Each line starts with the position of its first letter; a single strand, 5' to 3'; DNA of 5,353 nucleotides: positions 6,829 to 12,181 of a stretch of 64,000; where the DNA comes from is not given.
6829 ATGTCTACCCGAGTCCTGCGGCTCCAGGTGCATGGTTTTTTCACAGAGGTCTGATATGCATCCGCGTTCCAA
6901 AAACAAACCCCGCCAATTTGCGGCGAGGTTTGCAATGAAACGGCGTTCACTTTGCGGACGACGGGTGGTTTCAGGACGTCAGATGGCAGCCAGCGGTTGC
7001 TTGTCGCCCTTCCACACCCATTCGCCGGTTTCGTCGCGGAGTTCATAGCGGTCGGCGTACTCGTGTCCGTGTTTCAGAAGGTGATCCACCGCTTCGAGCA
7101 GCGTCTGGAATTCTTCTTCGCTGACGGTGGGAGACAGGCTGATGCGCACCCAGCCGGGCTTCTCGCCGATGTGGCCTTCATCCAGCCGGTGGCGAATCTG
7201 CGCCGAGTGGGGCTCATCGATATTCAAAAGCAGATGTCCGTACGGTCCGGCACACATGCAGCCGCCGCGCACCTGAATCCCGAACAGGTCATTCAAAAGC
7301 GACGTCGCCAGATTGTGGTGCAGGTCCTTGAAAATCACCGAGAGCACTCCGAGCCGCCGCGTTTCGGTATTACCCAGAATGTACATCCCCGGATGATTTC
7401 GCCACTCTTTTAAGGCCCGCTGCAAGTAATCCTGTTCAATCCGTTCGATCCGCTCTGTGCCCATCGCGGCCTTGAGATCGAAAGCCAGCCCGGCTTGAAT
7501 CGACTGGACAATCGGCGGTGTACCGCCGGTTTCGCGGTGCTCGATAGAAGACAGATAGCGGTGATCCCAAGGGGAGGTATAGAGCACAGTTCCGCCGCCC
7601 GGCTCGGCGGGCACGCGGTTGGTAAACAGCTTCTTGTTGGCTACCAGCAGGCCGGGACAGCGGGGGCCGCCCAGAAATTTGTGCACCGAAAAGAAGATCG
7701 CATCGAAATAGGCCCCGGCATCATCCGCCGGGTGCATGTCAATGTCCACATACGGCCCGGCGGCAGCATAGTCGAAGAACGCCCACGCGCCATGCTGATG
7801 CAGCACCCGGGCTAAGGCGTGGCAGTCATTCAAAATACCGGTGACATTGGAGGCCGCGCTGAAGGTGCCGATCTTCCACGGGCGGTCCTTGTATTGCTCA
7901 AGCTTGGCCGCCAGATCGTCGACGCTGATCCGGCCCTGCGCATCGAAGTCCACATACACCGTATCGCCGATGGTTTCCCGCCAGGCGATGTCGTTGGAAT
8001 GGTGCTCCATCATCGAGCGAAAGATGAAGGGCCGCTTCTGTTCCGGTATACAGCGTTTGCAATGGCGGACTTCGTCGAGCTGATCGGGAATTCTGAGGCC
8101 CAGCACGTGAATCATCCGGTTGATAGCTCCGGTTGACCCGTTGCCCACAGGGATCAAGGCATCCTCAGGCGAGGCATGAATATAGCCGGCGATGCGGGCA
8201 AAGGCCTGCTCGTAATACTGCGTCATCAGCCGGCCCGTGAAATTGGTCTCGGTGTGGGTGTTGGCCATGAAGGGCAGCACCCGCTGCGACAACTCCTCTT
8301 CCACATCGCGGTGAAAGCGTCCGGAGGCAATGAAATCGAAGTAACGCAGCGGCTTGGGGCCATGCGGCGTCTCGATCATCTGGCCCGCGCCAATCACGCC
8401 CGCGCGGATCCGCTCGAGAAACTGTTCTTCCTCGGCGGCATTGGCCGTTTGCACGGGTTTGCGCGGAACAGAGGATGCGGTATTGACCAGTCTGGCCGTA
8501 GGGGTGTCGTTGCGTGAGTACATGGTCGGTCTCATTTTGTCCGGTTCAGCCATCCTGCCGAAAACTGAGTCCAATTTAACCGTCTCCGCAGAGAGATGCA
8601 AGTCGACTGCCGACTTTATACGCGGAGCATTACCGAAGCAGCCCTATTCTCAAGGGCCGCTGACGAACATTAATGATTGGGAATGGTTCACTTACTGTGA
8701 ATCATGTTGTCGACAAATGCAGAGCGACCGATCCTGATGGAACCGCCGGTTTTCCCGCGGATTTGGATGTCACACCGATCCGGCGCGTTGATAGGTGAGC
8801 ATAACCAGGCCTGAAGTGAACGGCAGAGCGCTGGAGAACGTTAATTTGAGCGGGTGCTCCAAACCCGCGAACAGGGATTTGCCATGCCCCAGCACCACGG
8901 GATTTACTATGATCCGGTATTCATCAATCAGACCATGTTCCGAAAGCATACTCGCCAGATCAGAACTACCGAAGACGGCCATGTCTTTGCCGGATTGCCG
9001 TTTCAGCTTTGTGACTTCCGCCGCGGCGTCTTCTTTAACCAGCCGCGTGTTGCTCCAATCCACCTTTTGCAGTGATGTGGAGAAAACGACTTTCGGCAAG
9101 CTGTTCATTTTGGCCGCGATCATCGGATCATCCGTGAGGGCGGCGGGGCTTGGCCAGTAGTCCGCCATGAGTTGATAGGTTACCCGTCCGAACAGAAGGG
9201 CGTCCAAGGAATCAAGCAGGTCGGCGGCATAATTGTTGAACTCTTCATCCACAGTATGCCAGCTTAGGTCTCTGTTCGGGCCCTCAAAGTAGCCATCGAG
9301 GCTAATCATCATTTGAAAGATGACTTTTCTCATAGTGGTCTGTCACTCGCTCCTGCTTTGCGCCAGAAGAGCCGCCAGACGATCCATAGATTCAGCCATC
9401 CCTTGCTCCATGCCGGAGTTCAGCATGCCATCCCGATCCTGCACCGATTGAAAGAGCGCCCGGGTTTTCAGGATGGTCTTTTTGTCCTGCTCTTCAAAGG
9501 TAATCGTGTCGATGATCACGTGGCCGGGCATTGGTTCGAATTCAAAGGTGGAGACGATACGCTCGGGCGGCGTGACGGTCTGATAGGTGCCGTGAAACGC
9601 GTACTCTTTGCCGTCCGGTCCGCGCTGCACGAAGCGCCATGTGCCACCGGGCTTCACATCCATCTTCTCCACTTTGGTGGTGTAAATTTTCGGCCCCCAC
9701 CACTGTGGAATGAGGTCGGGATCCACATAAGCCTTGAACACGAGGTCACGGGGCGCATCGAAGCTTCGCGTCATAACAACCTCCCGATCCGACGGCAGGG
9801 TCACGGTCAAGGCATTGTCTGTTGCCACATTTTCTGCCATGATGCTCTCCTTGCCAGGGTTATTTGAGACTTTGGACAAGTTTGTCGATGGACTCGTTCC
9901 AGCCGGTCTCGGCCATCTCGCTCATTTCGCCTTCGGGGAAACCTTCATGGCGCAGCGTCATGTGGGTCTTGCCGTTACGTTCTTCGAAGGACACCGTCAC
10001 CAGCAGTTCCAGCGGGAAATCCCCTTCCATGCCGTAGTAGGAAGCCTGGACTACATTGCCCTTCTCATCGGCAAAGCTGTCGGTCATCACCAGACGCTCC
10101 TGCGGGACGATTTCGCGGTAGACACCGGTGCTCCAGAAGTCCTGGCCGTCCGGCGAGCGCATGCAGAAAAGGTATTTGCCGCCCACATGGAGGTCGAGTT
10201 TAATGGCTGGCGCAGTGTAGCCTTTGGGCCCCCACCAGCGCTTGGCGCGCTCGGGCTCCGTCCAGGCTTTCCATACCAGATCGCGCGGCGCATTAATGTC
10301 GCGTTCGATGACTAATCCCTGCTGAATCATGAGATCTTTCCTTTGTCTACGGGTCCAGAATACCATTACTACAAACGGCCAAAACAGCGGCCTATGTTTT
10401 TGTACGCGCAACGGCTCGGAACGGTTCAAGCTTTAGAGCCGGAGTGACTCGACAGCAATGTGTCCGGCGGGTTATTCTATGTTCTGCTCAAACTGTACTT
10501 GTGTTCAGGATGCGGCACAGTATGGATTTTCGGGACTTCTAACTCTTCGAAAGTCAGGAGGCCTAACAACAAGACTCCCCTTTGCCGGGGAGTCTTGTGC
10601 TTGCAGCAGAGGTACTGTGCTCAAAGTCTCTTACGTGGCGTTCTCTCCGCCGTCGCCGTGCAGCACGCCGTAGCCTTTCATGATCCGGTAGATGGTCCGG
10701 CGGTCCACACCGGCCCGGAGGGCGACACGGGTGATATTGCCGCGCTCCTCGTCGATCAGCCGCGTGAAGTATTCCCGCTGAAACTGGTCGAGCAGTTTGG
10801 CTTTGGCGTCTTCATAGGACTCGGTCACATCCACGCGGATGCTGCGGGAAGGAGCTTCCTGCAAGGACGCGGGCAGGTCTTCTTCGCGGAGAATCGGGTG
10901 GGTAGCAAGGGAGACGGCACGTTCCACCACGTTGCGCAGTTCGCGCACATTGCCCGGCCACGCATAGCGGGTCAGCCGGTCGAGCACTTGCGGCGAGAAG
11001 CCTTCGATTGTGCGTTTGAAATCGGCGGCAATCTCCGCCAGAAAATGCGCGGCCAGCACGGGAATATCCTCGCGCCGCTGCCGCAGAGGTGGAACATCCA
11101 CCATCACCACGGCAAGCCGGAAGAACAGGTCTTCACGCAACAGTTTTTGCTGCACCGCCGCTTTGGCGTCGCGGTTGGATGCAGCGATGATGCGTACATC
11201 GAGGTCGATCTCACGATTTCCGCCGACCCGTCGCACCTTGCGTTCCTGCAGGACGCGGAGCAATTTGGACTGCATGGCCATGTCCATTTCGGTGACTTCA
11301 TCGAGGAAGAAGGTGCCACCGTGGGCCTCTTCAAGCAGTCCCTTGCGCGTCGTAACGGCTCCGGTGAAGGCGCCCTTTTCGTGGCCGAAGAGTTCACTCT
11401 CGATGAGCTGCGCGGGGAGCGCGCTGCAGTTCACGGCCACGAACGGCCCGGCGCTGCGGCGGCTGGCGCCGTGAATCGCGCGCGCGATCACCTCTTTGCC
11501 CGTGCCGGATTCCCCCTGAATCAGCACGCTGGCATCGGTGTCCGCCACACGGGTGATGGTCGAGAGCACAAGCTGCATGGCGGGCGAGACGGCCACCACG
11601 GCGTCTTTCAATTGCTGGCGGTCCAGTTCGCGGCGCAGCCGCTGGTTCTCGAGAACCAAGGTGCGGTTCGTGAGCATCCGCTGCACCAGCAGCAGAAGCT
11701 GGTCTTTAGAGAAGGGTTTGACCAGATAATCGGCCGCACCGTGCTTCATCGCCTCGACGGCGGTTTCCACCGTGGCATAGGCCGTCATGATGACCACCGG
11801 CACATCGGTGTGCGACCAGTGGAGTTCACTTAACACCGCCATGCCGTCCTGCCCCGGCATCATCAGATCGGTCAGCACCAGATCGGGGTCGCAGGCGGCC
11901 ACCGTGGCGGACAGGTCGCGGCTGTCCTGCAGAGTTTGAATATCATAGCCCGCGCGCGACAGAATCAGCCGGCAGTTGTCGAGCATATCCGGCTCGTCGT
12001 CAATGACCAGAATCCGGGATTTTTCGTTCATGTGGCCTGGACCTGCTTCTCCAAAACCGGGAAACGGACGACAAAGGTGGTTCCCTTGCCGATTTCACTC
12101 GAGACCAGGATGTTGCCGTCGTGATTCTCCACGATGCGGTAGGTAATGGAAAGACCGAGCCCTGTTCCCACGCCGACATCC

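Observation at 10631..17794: NtrC-type two-component system divergent from a sigma-54 promoter driving yceI, a 6xCHRD T9SS protein and a cupredoxin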

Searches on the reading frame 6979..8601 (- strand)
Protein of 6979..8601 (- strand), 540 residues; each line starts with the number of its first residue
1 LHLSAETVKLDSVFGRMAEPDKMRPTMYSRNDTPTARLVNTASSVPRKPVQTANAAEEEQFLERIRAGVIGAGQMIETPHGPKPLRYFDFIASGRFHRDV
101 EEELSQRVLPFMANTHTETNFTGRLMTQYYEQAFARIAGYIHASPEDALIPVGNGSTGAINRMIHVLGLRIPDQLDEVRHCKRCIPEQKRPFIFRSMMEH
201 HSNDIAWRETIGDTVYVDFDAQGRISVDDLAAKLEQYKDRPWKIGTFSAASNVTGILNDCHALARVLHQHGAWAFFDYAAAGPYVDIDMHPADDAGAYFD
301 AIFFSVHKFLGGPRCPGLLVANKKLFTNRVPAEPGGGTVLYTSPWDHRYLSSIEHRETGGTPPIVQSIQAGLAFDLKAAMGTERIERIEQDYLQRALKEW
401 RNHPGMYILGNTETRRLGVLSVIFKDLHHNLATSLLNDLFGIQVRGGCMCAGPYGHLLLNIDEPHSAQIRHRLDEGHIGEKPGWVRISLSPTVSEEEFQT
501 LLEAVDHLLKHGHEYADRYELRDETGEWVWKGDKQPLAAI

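Call 32: search_protein_families(library=pfam, proteins=[window:6979-8601:-], max_evalue=0.01)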
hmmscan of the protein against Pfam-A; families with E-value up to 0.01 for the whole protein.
window:6979-8601:- (540 aa): 2 families
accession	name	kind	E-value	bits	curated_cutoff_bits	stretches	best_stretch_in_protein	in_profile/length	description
PF00266.25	Aminotran_5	-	1.8e-40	139.5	21.5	1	87-500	2-370/371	Aminotransferase class-V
PF08447.18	PAS_3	-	0.0083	16.8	25.6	0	494-530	31-67/89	PAS fold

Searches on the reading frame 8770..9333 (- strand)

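Call 5: search_protein_families(library=pfam, proteins=[window:8770-9333:-])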
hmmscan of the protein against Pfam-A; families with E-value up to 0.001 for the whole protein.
window:8770-9333:- (187 aa): 1 family
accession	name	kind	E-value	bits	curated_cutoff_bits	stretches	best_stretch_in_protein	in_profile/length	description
PF01872.23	RibD_C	-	1.2e-26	94.2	24.1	1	2-177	1-196/197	RibD C-terminal domain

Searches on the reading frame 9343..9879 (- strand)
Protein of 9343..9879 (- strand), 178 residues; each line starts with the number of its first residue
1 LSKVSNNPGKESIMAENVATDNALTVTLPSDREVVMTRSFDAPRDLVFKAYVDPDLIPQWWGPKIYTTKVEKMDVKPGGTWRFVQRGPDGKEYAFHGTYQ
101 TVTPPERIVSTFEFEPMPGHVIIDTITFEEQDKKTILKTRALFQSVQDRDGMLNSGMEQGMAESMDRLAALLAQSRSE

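Call 5: search_protein_families(library=pfam, proteins=[window:9343-9879:-])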
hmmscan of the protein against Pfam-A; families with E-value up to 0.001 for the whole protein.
window:9343-9879:- (178 aa): 2 families
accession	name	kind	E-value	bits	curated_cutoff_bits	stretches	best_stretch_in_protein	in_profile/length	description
PF08327.17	AHSA1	-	4.8e-31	108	22.1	1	41-172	1-124/125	Activator of Hsp90 ATPase homolog 1-like protein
PF10604.15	Polyketide_cyc2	-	2.8e-08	34.6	27.4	1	33-172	3-141/142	Polyketide cyclase / dehydrase and lipid transport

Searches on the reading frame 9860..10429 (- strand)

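Call 5: search_protein_families(library=pfam, proteins=[window:9860-10429:-])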
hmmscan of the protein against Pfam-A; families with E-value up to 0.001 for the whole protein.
window:9860-10429:- (189 aa): 1 family
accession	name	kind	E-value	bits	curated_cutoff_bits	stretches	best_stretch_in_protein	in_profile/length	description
PF08327.17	AHSA1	-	4.3e-36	124.3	22.1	1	46-188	1-124/125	Activator of Hsp90 ATPase homolog 1-like protein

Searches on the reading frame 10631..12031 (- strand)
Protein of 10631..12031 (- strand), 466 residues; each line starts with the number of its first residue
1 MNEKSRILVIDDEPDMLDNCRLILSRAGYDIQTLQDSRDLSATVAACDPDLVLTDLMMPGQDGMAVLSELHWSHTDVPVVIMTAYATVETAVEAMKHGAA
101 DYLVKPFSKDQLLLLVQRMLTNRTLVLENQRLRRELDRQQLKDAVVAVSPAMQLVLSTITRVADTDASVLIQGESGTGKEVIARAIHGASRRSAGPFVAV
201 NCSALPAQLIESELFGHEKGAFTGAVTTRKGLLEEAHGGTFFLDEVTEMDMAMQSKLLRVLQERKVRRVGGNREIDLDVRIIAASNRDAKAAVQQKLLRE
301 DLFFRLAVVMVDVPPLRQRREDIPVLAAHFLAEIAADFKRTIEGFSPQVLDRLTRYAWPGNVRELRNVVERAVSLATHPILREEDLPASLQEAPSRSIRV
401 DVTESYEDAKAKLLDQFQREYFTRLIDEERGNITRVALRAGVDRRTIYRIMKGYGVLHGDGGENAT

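Call 5: search_protein_families(library=pfam, proteins=[window:10631-12031:-])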
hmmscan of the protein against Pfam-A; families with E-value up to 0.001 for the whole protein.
window:10631-12031:- (466 aa): 10 families
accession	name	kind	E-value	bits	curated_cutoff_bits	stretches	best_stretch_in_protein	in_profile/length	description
PF00158.32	Sigma54_activat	-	3.1e-70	235.7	20.2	1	147-311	3-167/168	Sigma-54 interaction domain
PF00072.30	Response_reg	-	2.8e-29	102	30.2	1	7-116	1-110/111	Response regulator receiver domain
PF25601.1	AAA_lid_14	-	3e-28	97.9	27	1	317-396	1-80/87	AAA+ ATPase lid domain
PF14532.12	Sigma54_activ_2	-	2.5e-20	73.5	25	1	147-316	2-138/138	Sigma-54 interaction domain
PF07728.20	AAA_5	-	2.1e-10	41.2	22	1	169-289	2-125/139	AAA domain (dynein-related subfamily)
PF20030.5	bpMoxR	-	2e-05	24.2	27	1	212-287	71-146/205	MoxR domain in the MoxR-vWA-beta-propeller ternary systems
PF01078.27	Mg_chelatase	-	4.1e-05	23.5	20.3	0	224-287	93-158/207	Magnesium chelatase, subunit ChlI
PF00004.35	AAA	-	5e-05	24.2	21.2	1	169-304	1-124/131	ATPase family associated with various cellular activities (AAA)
PF07724.20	AAA_2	-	0.00026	21.5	27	1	167-297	4-135/166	AAA domain (Cdc48 subfamily)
PF02954.25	HTH_8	-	0.00066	19.8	22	0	414-452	2-40/42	Bacterial regulatory protein, Fis family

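Call 33: search_protein_families(library=ncbifam, proteins=[window:10631-12031:-], max_evalue=0.01)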
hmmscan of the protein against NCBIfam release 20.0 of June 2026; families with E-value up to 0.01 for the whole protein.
window:10631-12031:- (466 aa): 116 families (the best 25 are shown)
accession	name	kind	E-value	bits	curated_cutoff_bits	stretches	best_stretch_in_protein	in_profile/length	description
NF008469.0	PRK11361.1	equivalog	5.1e-145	483.7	714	1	1-456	1-456/461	acetoacetate metabolism transcriptional regulator AtoC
TIGR01818.1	ntrC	equivalog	9.9e-129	430.1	558.6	1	7-442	1-435/463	nitrogen regulation protein NR(I)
TIGR02915.1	PEP_resp_reg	equivalog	8.8e-120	400.5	502.6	1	7-456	1-444/445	PEP-CTERM-box response regulator transcription factor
NF011695.0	PRK15115.1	equivalog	2.1e-116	389.3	763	1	4-452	6-434/445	two-component system response regulator GlrR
NF007689.0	PRK10365.1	equivalog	5e-116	388.1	760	1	3-448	4-436/441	sigma-54-dependent response regulator transcription factor ZraR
NF051870.1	NAssimRespRegNtrX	equivalog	3.5e-115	385.5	600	1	6-456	3-452/452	nitrogen assimilation response regulator NtrX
NF041946.1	LuxO_transreg_Vib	equivalog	7.7e-113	377.7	800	1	24-452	16-458/463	quorum-sensing sigma-54 dependent transcriptional regulator LuxO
NF008176.1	PRK10923.1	equivalog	1.6e-104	350.1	620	1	4-440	3-436/469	nitrogen regulation protein NR(I)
NF041552.1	TF_PrdR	equivalog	7e-102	341.6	795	1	130-454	256-576/577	sigma-54 dependent transcriptional regulator PrdR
TIGR01817.1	nifA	equivalog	2.5e-101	340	528.85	1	128-396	181-448/534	nif-specific transcriptional activator NifA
NF038308.1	RNA_repair_RtcR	equivalog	6.1e-98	328.9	650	1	77-436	112-482/530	RNA repair transcriptional activator RtcR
NF050807.1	TransRegFlbDCaul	equivalog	3.8e-95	319.4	750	1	42-447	39-431/454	sigma-54-dependent transcriptional regulator FlbD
NF003451.0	PRK05022.1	equivalog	3.2e-93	313.2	476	1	130-455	176-509/512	nitric oxide reductase transcriptional regulator NorR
NF049963.1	RespRegFlgRCampy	domain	1.8e-91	307.2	750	1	47-386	43-377/429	fla regulon two-component system response regulator FlgR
NF011958.0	PRK15429.1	equivalog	9.3e-82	275.7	830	1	124-456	359-686/692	formate hydrogenlyase transcriptional activator FlhA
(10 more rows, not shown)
